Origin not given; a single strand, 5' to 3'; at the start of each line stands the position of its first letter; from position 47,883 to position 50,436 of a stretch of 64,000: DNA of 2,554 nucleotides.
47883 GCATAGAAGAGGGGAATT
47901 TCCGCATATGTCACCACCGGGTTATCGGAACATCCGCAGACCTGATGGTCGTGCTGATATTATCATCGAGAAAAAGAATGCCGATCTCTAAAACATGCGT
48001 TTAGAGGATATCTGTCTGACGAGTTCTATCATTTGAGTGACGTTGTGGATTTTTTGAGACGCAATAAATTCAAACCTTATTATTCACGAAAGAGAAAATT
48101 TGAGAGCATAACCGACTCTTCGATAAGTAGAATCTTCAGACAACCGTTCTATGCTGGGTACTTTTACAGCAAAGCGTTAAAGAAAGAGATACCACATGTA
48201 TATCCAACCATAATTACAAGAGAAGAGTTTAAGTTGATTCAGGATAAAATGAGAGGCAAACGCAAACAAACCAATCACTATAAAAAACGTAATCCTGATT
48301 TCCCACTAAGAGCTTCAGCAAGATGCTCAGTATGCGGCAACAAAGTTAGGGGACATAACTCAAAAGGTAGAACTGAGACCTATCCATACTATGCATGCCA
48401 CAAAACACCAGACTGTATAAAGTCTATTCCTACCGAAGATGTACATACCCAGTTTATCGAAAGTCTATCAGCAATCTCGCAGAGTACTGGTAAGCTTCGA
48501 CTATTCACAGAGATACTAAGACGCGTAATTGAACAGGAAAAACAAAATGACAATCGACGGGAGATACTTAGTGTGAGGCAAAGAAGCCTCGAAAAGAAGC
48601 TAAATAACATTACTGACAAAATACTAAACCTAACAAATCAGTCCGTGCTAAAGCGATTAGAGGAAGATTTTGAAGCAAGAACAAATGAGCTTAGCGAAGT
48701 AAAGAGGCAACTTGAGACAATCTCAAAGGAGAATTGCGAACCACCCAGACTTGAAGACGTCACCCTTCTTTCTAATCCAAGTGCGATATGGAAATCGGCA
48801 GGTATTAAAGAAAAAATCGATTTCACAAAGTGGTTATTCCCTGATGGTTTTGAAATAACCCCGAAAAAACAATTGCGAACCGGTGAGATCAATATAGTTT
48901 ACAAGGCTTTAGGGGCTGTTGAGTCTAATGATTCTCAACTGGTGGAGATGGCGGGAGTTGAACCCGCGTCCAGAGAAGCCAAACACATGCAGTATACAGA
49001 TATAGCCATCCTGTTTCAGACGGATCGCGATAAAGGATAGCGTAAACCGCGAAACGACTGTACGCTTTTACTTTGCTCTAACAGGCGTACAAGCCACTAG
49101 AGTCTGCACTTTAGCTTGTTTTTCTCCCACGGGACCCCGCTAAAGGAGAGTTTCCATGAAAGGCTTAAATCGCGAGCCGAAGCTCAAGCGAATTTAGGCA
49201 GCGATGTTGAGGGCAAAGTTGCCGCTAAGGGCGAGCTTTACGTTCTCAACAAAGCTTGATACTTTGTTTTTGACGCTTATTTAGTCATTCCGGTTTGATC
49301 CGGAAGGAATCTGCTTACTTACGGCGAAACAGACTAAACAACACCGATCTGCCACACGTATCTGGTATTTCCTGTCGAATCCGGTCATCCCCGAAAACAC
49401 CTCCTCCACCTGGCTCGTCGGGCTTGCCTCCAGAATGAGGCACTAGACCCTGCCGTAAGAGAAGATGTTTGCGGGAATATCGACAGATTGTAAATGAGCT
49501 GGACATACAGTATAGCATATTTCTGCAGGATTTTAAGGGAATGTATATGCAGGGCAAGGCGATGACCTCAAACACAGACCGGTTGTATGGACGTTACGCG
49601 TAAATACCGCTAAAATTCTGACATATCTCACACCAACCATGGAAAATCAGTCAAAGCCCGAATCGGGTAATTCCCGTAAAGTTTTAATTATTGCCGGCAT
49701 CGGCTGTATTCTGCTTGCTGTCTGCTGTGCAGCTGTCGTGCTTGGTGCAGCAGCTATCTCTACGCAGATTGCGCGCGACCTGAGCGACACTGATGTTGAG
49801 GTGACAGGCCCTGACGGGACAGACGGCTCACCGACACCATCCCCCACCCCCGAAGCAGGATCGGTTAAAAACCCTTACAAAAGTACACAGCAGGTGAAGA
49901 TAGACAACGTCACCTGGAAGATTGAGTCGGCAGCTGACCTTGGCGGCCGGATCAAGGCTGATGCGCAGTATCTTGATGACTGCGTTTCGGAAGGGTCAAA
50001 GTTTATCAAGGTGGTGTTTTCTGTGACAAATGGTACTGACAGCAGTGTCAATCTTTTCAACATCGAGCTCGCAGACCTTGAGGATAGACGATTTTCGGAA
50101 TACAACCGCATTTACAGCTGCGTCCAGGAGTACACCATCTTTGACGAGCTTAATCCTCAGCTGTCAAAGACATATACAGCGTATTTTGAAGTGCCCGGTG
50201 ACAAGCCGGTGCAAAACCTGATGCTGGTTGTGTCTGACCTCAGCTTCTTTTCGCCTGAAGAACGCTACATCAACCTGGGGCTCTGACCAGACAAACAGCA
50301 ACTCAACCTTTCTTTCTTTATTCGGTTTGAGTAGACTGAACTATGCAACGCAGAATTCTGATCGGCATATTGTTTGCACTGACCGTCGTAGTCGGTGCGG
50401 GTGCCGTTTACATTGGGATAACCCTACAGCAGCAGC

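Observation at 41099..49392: AT-richer ~8-kb integrative island next to tmRNA with an inactivated serine recombinase and defence/addiction cargo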

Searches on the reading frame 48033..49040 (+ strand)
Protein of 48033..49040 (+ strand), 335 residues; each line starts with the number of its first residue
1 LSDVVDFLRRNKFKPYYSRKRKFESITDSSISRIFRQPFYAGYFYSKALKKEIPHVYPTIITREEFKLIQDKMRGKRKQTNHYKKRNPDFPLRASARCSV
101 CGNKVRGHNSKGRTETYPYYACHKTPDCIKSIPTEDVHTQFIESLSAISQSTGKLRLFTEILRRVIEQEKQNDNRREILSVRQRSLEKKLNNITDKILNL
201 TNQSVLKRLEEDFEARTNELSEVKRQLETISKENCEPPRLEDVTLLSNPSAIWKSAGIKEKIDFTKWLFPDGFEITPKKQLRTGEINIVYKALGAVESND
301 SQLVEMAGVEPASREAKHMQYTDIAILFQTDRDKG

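Call 6: search_protein_families(library=pfam, proteins=[window:48033-49040:+], max_evalue=0.01)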
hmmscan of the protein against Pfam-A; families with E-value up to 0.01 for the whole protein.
window:48033-49040:+ (335 aa): 2 families
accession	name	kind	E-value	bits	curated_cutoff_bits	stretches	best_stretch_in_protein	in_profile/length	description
PF07508.19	Recombinase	-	1.2e-07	32.3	21.1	1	4-75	23-101/102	Recombinase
PF13408.12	Zn_ribbon_recom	-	4.7e-06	27.3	25.3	1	92-144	2-56/58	Recombinase zinc beta ribbon domain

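Call 9: search_protein_families(library=padloc, proteins=[window:48033-49040:+], max_evalue=0.1)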
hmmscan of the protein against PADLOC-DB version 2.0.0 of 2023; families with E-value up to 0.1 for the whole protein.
window:48033-49040:+ (335 aa): 3 families
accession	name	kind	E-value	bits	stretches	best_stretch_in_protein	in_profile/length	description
PDLC03859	LmuB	-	9.1e-05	19.8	1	72-234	315-435/611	-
PDLC04168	GajA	-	0.0041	13.8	1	166-231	132-199/570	-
PDLC00005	DruB1|DruB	-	0.03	11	1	98-160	26-87/552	Unknown function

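Call 10: search_protein_families(library=ncbifam, proteins=[window:48033-49040:+], max_evalue=0.1)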
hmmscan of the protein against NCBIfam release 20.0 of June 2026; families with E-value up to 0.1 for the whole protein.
window:48033-49040:+ (335 aa): 3 families
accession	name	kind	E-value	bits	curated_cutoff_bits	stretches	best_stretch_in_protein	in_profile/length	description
NF041201.1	recomb_XisF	equivalog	5e-10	38.9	375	1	20-227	215-428/465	fdxN element excision recombinase XisF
NF047363.1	Zn_ribbon_CdsZ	equivalog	0.021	14.3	275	1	168-229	43-106/251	zinc ribbon domain regulatory protein CdsZ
NF005974.0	PRK08061.1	equivalog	0.095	12.8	77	0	78-103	4-29/61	type Z 30S ribosomal protein S14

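Call 11: search_protein_families(library=phrogs, proteins=[window:48033-49040:+], max_evalue=0.1)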
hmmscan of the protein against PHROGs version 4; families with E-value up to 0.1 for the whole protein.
window:48033-49040:+ (335 aa): 1 family
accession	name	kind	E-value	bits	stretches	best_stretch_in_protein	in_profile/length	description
phrog_95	-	integration and excision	2e-29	103.7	1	25-279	298-559/651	integrase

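Call 59: find_related_loci(query=window:48033-48938:+, collection=viral_contigs, flank=3000)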
Query window:48033-48938:+ (302 aa) in viral_contigs; peptide patterns used: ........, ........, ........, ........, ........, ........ (x = any residue, [..] = any of these).
7 stretches matched a pattern, but none encodes a relative of the query by tblastn (E <= 1e-3).
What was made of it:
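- Tried and rejected: None in IMG/VR (call 59).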

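Call 62: find_related_loci(query=window:48033-48938:+, collection=metagenome_contigs, flank=4000)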
Query window:48033-48938:+ (302 aa) in metagenome_contigs; peptide patterns used: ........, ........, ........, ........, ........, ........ (x = any residue, [..] = any of these).
142 stretches matched a pattern; 1 encode a relative of the query (tblastn E <= 1e-3); 1 distinct loci.
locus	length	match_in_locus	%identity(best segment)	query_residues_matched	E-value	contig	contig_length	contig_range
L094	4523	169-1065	27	9-302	1e-28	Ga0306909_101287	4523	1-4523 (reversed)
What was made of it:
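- Closest known: Phage/ICE large serine integrases. Different: No close relative in IMG/VR or JGI metagenomes (calls 59, 62).
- No relatives of the whole element were found (calls 59, 62).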

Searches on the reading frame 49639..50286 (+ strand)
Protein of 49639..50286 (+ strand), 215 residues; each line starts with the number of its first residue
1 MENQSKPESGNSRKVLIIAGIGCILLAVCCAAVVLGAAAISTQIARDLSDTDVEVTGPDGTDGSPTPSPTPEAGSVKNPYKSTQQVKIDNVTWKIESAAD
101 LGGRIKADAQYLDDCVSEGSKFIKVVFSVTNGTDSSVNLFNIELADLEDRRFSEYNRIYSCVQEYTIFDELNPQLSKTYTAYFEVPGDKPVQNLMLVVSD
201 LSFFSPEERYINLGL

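Call 12: find_encoding_contigs(protein=window:49639-50286:+, flank=10000, max_places=10)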
Protein window:49639-50286:+ (215 aa): 2 contigs read that carry it; 1 place shown.
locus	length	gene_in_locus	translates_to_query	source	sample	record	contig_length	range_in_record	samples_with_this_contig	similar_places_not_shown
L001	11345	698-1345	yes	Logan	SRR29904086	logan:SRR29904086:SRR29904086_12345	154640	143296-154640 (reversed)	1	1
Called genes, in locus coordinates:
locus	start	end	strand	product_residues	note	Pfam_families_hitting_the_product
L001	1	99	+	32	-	?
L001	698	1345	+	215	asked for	-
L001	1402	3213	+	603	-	-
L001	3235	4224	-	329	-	PF00579:tRNA-synt_1b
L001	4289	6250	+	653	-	PF00128:Alpha-amylase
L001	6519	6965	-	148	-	PF01243:PNPOx_N, PF12900:Pyridox_ox_2 (weak)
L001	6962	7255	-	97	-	PF26604:CBU_0592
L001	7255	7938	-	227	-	PF13483:Lactamase_B_3, PF12706:Lactamase_B_2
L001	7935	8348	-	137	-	PF00293:NUDIX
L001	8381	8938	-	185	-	-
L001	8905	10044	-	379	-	-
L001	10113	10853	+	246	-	PF20434:BD-FAE (faint), PF00561:Abhydrolase_1, PF02129:Peptidase_S15 (weak), PF12146:Hydrolase_4 (weak), PF20408:Abhydrolase_11 (faint), PF12697:Abhydrolase_6 (faint), PF00326:Peptidase_S9 (weak), PF12146:Hydrolase_4 (weak)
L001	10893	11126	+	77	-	-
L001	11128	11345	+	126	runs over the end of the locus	-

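Call 17: find_related_loci(query=L001:3235-4224:-, collection=genome_contigs, flank=10000)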
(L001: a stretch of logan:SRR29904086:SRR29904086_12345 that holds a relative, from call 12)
Query L001:3235-4224:- (329 aa) in genome_contigs; peptide patterns used: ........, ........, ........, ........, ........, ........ (x = any residue, [..] = any of these).
599 stretches matched a pattern (row limit reached: there are more); 564 encode a relative of the query (tblastn E <= 1e-3); the best 80 are kept; 80 distinct loci.
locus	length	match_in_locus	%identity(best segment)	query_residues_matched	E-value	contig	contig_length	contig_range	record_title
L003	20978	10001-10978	62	2-326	4e-141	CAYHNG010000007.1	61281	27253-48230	MAG TPA_asm: uncultured Pseudomonadales bacterium isolate ERP119705_co13_615 genome assembly, contig: NODE_571_length_61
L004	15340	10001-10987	65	2-329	2e-140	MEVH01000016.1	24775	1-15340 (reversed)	MAG: candidate division WWE3 bacterium RIFCSPLOWO2_01_FULL_39_13 rifcsplowo2_01_scaffold_3771, whole genome shotgun sequ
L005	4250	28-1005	62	2-326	5e-141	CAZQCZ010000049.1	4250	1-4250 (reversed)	MAG TPA_asm: uncultured Candidatus Saccharibacteria bacterium isolate SRP098346_co1_87 genome assembly, contig: NODE_325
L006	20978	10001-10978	62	2-326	6e-138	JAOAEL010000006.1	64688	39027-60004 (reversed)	MAG: Patescibacteria group bacterium isolate SKW259 NODE_6_length_64688_cov_5.899290, whole genome shotgun sequence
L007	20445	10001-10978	59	2-326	5e-136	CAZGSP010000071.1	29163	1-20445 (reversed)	MAG TPA_asm: uncultured Pseudomonadales bacterium isolate binchicken_co169_192 genome assembly, contig: k99_259018, whol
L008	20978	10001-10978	61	2-326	9e-136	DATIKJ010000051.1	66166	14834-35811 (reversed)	MAG TPA_asm: Spirochaetia bacterium isolate SMAG_U15715 k141_72439, whole genome shotgun sequence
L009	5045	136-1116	61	2-326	2e-136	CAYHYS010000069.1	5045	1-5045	MAG TPA_asm: uncultured Candidatus Saccharibacteria bacterium isolate ERP119705_co15_647 genome assembly, contig: NODE_2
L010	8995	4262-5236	63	2-326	3e-134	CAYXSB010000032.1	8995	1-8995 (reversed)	MAG TPA_asm: uncultured Candidatus Saccharibacteria bacterium isolate SRP200132_co1_350 genome assembly, contig: NODE_14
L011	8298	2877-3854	60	2-326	3e-134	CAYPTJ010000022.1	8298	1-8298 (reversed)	MAG TPA_asm: uncultured Candidatus Saccharibacteria bacterium isolate SRP118108_co2_314 genome assembly, contig: k141_55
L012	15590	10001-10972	60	4-326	6e-134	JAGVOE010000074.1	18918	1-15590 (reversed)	MAG: Candidatus Woesebacteria bacterium isolate DeMMO3_54 c_000000013903, whole genome shotgun sequence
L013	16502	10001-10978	58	2-326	9e-132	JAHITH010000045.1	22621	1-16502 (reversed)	MAG: Patescibacteria group bacterium isolate MM_PC_MetaG.mb.204 MM_PC_MetaG.mb.204_k141_821628, whole genome shotgun seq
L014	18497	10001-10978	60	2-326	2e-131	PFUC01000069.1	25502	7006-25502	MAG: Candidatus Collierbacteria bacterium CG_4_9_14_3_um_filter_43_16 CG_4_9_14_3_um_filter_150_scaffold_3144_c, whole g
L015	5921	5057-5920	67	1-287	2e-131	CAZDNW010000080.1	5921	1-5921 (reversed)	MAG TPA_asm: uncultured Candidatus Saccharibacteria bacterium isolate binchicken_co219_61 genome assembly, contig: k141_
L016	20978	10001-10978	61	2-326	4e-130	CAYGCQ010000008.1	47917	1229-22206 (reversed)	MAG TPA_asm: uncultured Pseudomonadales bacterium isolate ERP113451_co1_16 genome assembly, contig: NODE_608_length_4791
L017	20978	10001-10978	62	2-326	3e-129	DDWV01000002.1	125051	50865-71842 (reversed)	MAG TPA_asm: Candidatus Collierbacteria bacterium UBA2277 UBA2277_contig_4963, whole genome shotgun sequence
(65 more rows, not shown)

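Call 19: find_related_loci(query=window:49639-50286:+, collection=metagenome_contigs, flank=10000)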
Query window:49639-50286:+ (215 aa) in metagenome_contigs; peptide patterns used: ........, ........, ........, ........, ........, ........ (x = any residue, [..] = any of these).
120 stretches matched a pattern, but none encodes a relative of the query by tblastn (E <= 1e-3).
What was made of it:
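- On t(m)RNA-gene integrative island: The flank protein is absent from JGI metagenomes (call 19).
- Tried and rejected: The JGI metagenome scan with the flanking 215-aa protein found nothing (call 19).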

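Call 33: search_protein_families(library=pfam, proteins=[window:49639-50286:+], max_evalue=0.1)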
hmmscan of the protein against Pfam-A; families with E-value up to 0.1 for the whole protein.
window:49639-50286:+ (215 aa): 0 families
